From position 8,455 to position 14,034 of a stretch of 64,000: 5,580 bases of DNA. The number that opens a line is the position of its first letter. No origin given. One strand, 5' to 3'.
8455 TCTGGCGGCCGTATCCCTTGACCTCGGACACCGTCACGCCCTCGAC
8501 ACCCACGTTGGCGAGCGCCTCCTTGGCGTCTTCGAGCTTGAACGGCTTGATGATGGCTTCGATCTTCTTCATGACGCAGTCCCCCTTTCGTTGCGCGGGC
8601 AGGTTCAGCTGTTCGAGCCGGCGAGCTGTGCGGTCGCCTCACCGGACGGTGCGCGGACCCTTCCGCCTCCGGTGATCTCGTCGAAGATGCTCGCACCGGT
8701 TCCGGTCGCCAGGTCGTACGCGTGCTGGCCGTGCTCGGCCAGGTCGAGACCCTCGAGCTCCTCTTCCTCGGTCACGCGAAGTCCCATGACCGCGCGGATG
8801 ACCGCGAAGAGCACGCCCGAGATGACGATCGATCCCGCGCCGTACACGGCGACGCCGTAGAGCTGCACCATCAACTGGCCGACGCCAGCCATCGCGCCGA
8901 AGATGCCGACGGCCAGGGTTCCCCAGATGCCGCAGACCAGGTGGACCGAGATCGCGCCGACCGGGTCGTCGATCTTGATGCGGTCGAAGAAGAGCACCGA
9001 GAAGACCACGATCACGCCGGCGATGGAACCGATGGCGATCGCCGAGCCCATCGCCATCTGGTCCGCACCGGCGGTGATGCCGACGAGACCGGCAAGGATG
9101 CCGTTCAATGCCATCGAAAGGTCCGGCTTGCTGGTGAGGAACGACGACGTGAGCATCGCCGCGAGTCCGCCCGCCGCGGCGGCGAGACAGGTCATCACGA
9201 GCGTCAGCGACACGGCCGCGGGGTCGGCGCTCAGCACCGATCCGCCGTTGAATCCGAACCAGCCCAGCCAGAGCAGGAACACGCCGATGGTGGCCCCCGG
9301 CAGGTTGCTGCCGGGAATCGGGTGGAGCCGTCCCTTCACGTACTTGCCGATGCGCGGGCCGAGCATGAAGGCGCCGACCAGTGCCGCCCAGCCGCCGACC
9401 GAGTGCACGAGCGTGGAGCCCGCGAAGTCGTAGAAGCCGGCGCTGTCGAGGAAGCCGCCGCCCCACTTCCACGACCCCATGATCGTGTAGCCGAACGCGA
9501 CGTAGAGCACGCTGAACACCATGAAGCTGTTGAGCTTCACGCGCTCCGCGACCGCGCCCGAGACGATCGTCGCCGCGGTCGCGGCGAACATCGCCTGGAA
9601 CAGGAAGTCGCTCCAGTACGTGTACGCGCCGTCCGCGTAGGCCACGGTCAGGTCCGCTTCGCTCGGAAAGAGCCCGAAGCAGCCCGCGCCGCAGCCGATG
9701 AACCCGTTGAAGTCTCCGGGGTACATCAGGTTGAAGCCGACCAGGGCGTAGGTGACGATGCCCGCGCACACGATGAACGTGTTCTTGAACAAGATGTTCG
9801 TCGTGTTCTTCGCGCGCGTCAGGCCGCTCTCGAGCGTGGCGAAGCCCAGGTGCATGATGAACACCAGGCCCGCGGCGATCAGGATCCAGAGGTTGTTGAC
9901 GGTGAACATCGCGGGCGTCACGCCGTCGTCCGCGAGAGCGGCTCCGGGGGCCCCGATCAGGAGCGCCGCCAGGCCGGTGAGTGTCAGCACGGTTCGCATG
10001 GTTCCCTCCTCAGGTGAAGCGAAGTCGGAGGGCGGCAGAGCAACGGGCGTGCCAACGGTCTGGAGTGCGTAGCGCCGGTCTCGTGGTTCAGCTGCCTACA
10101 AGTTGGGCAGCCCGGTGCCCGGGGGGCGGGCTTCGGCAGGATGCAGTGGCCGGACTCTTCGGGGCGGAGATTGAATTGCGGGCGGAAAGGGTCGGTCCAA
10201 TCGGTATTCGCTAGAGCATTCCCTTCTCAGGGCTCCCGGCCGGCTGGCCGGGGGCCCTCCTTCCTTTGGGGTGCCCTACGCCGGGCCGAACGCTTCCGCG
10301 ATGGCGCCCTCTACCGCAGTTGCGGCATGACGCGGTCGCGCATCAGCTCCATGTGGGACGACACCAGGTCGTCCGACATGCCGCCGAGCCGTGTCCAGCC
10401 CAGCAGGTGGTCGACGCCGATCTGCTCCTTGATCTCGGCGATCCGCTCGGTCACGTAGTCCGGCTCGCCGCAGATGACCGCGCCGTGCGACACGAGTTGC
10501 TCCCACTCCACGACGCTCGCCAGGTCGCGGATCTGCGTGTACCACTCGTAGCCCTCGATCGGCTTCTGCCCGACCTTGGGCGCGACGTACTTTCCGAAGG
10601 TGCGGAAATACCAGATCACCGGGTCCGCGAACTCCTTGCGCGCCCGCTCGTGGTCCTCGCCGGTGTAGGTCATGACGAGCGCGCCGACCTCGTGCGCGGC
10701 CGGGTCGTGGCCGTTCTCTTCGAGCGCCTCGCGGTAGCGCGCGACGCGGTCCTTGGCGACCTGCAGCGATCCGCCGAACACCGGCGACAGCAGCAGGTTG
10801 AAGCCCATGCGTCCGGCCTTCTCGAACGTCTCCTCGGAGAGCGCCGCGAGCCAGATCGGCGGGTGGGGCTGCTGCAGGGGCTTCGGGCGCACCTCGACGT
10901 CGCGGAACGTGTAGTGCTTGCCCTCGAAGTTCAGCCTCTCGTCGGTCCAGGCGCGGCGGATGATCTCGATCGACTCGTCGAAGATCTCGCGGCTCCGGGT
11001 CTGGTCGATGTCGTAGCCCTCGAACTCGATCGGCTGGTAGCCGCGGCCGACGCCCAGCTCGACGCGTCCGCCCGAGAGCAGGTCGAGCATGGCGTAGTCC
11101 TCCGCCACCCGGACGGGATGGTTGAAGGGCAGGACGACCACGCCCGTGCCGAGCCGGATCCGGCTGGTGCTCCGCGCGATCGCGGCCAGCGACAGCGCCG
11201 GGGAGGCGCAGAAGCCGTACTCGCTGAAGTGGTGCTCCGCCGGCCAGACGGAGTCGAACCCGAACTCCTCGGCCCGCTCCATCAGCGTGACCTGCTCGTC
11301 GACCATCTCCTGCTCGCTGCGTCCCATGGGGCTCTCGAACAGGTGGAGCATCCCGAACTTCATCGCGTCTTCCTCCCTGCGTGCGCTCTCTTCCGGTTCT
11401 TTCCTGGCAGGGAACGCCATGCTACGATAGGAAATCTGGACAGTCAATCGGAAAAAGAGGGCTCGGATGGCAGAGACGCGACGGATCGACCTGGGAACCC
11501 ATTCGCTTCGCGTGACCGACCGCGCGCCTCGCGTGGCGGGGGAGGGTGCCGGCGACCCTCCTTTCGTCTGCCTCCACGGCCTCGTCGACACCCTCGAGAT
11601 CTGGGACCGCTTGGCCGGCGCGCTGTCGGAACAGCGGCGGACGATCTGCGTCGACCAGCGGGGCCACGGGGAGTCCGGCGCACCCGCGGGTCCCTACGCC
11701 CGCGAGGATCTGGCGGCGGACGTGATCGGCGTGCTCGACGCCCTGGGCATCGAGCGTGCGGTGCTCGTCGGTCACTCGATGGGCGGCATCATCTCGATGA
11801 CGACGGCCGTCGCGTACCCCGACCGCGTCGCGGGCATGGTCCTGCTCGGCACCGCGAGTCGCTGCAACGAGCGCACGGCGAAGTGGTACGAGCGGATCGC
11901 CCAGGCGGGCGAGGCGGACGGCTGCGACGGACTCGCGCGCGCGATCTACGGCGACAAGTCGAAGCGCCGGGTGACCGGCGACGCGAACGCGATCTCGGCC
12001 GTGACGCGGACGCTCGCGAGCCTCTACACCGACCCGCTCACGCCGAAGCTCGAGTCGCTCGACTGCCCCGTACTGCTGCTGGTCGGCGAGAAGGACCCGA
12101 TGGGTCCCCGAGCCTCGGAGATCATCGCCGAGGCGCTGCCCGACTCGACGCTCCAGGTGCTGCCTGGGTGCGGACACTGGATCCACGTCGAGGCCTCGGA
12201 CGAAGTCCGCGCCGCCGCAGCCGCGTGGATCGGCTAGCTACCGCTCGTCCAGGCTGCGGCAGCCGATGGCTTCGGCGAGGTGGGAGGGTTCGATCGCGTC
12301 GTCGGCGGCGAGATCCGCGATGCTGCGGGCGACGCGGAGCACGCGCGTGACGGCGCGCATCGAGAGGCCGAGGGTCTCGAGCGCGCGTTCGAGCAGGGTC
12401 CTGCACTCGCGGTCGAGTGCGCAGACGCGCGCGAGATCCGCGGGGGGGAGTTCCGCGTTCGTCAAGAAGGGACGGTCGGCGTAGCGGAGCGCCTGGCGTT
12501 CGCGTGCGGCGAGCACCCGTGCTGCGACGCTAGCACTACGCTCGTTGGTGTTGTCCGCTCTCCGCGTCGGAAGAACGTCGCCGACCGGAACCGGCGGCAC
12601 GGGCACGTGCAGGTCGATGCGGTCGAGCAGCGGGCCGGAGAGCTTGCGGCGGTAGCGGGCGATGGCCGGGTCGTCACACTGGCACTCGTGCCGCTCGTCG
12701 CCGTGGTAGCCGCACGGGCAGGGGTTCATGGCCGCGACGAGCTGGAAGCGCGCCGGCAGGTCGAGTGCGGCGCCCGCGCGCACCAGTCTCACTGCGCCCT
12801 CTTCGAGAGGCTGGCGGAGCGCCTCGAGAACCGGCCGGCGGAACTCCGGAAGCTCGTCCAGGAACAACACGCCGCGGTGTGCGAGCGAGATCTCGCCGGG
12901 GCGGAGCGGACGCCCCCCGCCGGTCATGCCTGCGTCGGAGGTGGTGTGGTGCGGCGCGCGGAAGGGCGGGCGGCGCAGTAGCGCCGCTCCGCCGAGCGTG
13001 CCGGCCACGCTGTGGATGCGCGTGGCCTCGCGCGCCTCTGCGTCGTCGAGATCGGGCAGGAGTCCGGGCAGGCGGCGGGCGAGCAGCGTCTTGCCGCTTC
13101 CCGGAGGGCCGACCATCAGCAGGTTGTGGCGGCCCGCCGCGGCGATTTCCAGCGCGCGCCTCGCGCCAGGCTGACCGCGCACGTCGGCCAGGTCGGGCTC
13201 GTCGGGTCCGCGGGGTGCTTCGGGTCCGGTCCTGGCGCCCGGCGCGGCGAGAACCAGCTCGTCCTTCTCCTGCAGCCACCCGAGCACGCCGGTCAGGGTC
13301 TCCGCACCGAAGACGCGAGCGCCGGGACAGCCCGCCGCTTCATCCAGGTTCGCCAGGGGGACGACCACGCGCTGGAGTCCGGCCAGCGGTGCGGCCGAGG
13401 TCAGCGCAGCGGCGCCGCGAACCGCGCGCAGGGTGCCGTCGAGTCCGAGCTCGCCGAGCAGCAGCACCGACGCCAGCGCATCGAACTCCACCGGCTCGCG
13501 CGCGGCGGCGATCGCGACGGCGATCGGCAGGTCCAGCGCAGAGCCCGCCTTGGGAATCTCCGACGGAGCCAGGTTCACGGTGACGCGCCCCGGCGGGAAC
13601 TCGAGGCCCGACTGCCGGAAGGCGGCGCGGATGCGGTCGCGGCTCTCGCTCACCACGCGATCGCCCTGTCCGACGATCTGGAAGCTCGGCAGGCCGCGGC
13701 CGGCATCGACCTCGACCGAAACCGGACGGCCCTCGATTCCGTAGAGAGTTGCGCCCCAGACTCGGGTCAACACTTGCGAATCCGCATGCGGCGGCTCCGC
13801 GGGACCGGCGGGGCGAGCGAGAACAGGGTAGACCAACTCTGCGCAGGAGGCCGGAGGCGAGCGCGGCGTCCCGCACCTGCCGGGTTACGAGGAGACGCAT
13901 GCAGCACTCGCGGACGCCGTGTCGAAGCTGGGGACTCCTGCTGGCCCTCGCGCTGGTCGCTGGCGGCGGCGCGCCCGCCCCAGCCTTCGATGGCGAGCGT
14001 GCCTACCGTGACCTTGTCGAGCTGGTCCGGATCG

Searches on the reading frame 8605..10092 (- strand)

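Call 7: search_protein_families(library=pfam, proteins=[window:8605-10092:-], max_evalue=0.001)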
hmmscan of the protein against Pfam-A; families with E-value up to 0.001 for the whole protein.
window:8605-10092:- (495 aa): 1 family
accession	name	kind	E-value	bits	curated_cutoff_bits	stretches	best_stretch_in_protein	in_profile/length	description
PF00909.26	Ammonium_transp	-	1.1e-112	377.1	23.2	1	68-459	1-399/399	Ammonium Transporter Family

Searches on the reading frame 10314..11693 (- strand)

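Call 7: search_protein_families(library=pfam, proteins=[window:10314-11693:-], max_evalue=0.001)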
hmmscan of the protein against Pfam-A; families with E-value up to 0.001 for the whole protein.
window:10314-11693:- (460 aa): 1 family
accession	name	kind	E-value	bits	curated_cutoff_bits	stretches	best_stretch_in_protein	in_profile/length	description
PF00296.26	Bac_luciferase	-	3.6e-76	256.9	27.9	1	111-429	1-314/314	Luciferase-like monooxygenase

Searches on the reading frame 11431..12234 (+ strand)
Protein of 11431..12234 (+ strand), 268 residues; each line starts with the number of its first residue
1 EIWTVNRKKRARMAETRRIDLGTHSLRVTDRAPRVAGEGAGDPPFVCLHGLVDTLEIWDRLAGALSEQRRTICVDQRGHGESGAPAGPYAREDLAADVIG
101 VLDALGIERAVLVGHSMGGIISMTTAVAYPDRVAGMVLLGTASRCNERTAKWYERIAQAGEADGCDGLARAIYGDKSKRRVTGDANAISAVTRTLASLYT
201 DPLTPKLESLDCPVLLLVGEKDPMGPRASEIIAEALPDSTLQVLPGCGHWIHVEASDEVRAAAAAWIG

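Call 7: search_protein_families(library=pfam, proteins=[window:11431-12234:+], max_evalue=0.001)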
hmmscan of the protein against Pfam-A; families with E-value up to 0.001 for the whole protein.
window:11431-12234:+ (268 aa): 10 families
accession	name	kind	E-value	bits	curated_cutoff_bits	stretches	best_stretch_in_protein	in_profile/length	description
PF00561.26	Abhydrolase_1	-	9.3e-38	130.7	25.8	2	43-155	1-122/245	alpha/beta hydrolase fold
PF12697.13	Abhydrolase_6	-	1.7e-29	104.4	26.3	1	45-262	1-217/217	Alpha/beta hydrolase family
PF12146.15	Hydrolase_4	-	6.2e-23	81.8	27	1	46-254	8-237/239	Serine aminopeptidase, S33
PF03096.20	Ndr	-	1e-07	31.4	23.3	1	92-227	83-235/283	Ndr family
PF00975.26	Thioesterase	-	4.3e-06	27.5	26.4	1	45-140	3-98/226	Thioesterase domain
PF20408.4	Abhydrolase_11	-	3.6e-05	24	27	0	206-252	122-168/193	Alpha/beta hydrolase domain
PF12695.13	Abhydrolase_5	-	8.8e-05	22.8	27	1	104-186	53-131/164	Alpha/beta hydrolase family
PF00756.26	Esterase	-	0.00024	21.4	22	1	110-134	117-141/251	Putative esterase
PF07819.20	PGAP1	-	0.00064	20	24.3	1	108-141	91-127/233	PGAP1-like alpha/beta domain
PF02230.22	Abhydrolase_2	-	0.00085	19.6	23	0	106-147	103-144/217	Phospholipase/Carboxylesterase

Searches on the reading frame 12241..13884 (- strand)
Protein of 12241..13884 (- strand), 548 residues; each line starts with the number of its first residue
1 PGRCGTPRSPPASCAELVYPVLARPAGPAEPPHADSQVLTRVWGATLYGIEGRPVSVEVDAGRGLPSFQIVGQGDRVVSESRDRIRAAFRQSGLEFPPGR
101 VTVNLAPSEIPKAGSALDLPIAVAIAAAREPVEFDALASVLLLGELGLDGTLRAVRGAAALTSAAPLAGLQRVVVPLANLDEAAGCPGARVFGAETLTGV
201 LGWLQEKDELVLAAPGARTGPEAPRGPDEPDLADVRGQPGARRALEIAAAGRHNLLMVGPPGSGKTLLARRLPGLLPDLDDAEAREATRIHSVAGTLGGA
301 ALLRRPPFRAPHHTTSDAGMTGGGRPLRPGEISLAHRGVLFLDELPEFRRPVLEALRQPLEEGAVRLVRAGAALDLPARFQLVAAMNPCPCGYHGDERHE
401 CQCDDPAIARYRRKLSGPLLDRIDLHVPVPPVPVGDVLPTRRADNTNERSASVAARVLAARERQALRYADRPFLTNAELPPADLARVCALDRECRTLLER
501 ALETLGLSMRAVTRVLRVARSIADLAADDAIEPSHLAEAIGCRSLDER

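Call 7: search_protein_families(library=pfam, proteins=[window:12241-13884:-], max_evalue=0.001)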
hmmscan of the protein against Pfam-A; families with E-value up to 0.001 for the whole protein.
window:12241-13884:- (548 aa): 7 families
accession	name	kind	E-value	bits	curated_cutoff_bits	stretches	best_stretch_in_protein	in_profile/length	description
PF01078.27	Mg_chelatase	-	9.4e-91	303.2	20.3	1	231-433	1-203/207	Magnesium chelatase, subunit ChlI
PF13541.12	ChlI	-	2.1e-35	121.7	27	1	57-179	1-121/121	Subunit ChlI of Mg-chelatase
PF13335.12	Mg_chelatase_C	-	4.9e-29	101.2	26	1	448-543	2-94/94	Magnesium chelatase, subunit ChlI C-terminal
PF07728.20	AAA_5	-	5.2e-09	36.7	22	0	336-390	66-125/139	AAA domain (dynein-related subfamily)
PF00493.29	MCM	-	6.2e-08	32.5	23.3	1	327-400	112-185/224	MCM P-loop domain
PF00158.32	Sigma54_activat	-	2.5e-06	27.7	20.2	1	244-387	14-142/168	Sigma-54 interaction domain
PF13401.12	AAA_22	-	0.00051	20.8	27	0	252-373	5-124/130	AAA domain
